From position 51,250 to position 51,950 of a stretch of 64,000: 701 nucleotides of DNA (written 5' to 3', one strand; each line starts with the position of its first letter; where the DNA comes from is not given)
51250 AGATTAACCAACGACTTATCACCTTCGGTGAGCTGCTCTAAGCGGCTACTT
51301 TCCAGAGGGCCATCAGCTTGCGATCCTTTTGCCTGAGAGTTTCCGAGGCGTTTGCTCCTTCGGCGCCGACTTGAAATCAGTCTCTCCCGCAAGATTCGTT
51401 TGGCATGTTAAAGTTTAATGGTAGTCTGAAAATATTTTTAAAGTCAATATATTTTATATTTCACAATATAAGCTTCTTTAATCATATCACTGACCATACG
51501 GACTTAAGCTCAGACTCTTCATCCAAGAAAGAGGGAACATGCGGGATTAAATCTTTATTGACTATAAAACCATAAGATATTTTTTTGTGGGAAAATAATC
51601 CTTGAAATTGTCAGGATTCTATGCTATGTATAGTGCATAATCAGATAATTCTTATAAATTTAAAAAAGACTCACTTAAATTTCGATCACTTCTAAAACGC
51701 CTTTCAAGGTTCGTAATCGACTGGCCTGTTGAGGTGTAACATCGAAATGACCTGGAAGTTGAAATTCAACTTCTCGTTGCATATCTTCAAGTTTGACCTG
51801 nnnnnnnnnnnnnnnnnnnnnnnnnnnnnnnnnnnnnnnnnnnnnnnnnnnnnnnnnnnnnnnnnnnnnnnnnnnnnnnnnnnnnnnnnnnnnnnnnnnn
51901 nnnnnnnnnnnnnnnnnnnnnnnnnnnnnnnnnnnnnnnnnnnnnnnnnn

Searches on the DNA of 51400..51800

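Call 34: search_rna_families(source=window, start=51400, end=51800, threshold=evalue, max_evalue=10)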
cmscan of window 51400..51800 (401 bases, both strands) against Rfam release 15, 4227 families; matches with E-value up to 10: 7.
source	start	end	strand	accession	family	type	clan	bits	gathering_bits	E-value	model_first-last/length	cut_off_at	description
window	51737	51788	+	RF03321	mir-1006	Gene; miRNA;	-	17.5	64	1.5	1-78/78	no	mir-1006 microRNA precursor family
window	51643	51679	+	RF02925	6A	Gene; sRNA;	-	17.4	41.2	1.4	1-52/52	no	6A RNA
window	51631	51694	-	RF01641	ceN53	Gene; snRNA; snoRNA; CD-box;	-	17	50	0.98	1-74/74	no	Caenorhabditis snoRNA ceN53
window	51546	51622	+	RF00205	snoR41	Gene; snRNA; snoRNA; CD-box;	CL00068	16.2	40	5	1-97/97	no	Small nucleolar RNA R41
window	51419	51497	-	RF00531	snoMe28S-Gm3113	Gene; snRNA; snoRNA; CD-box;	-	15.6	70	7.2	1-84/84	no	Small nucleolar RNA Me28S-Gm3113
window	51508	51524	-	RF01138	sR23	Gene; snRNA; snoRNA; CD-box;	-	9.2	45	9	1-54/54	no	Small nucleolar RNA sR23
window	51518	51607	+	RF01295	SCARNA7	Gene; snRNA; snoRNA; scaRNA;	-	7.4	65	9.4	1-330/330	no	Small Cajal body-specific RNA 7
